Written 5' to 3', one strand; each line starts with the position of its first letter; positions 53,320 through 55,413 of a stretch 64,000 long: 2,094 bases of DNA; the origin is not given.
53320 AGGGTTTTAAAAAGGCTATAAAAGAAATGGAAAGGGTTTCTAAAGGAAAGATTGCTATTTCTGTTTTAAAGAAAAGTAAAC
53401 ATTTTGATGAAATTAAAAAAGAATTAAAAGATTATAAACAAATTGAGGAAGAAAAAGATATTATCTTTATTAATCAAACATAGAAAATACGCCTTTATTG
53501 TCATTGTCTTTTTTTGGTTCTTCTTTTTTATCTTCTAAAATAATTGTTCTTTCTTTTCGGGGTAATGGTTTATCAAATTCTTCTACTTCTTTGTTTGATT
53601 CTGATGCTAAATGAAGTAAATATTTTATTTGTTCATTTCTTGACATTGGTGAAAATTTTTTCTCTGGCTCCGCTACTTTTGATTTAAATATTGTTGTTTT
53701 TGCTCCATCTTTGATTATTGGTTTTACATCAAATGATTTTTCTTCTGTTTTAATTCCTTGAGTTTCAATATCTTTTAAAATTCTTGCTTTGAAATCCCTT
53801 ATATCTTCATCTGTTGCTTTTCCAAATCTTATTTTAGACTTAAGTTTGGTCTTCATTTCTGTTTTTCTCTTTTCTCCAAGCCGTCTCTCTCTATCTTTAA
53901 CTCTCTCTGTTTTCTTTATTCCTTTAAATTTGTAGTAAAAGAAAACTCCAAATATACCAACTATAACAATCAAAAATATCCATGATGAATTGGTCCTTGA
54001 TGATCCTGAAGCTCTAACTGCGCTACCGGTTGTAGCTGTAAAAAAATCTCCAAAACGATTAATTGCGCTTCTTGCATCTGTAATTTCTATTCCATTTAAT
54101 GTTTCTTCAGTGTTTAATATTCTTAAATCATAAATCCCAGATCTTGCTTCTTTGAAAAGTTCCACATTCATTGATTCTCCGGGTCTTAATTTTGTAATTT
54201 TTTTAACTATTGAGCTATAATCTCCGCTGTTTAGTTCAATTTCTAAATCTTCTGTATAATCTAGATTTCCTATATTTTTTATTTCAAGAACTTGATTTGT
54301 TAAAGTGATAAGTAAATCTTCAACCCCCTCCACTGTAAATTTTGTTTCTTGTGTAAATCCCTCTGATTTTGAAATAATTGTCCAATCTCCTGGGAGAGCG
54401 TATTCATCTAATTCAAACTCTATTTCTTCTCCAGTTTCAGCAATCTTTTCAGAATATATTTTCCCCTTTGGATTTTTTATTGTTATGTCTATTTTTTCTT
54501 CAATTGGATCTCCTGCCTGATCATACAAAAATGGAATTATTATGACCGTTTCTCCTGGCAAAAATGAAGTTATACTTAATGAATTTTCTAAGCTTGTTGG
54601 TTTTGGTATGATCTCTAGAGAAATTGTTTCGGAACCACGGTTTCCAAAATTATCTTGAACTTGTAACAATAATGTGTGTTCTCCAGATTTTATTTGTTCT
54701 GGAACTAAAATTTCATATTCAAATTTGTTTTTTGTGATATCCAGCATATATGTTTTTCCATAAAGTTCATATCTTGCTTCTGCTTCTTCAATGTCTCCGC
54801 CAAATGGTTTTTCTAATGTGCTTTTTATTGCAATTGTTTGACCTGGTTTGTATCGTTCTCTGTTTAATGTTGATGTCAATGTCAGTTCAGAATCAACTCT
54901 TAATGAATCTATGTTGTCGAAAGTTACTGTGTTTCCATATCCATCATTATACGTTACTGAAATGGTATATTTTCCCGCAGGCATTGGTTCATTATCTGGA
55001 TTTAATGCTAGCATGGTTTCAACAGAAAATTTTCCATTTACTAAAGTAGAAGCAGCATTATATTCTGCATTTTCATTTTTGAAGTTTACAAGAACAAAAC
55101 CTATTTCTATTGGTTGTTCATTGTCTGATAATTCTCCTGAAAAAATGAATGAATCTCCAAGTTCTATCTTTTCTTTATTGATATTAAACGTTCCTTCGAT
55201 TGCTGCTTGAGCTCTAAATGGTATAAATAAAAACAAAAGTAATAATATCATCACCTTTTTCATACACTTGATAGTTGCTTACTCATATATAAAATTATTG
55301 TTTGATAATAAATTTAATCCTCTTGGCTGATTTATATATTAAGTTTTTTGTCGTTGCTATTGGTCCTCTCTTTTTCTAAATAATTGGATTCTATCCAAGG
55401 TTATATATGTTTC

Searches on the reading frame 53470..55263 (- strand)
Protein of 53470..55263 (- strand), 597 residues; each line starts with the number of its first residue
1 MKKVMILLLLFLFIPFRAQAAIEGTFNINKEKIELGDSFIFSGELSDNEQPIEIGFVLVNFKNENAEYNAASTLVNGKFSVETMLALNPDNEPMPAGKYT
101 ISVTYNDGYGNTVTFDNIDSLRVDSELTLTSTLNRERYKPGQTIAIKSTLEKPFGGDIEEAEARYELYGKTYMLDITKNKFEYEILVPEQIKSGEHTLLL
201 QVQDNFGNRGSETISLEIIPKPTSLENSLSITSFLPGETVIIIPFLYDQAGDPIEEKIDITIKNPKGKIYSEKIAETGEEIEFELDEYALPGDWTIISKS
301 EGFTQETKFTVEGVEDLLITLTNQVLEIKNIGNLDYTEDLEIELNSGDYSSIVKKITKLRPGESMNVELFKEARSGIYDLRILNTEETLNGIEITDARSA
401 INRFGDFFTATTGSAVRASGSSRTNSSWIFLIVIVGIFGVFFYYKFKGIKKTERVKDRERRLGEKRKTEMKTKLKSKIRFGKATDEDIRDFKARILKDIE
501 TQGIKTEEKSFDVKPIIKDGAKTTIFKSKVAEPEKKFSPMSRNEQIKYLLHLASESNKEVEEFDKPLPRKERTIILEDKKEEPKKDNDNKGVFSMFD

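Call 54: search_protein_families(library=pfam, proteins=[window:53470-55263:-], max_evalue=0.01)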
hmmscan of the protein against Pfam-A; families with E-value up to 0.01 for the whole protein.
window:53470-55263:- (597 aa): 4 families
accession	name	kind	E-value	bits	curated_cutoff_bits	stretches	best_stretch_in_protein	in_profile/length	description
PF01835.25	MG2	-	4.6e-10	40.2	32.8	1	235-310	12-95/96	MG2 domain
PF19077.6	Big_13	-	1.8e-06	28.8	27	0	173-218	53-100/102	Bacterial Ig-like domain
PF15418.12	DUF4625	-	0.00057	20.6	27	0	176-218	88-130/131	Domain of unknown function (DUF4625)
PF16640.11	Big_3_5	-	0.0069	17.4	35.5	0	29-109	4-72/88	Bacterial Ig-like domain (group 3)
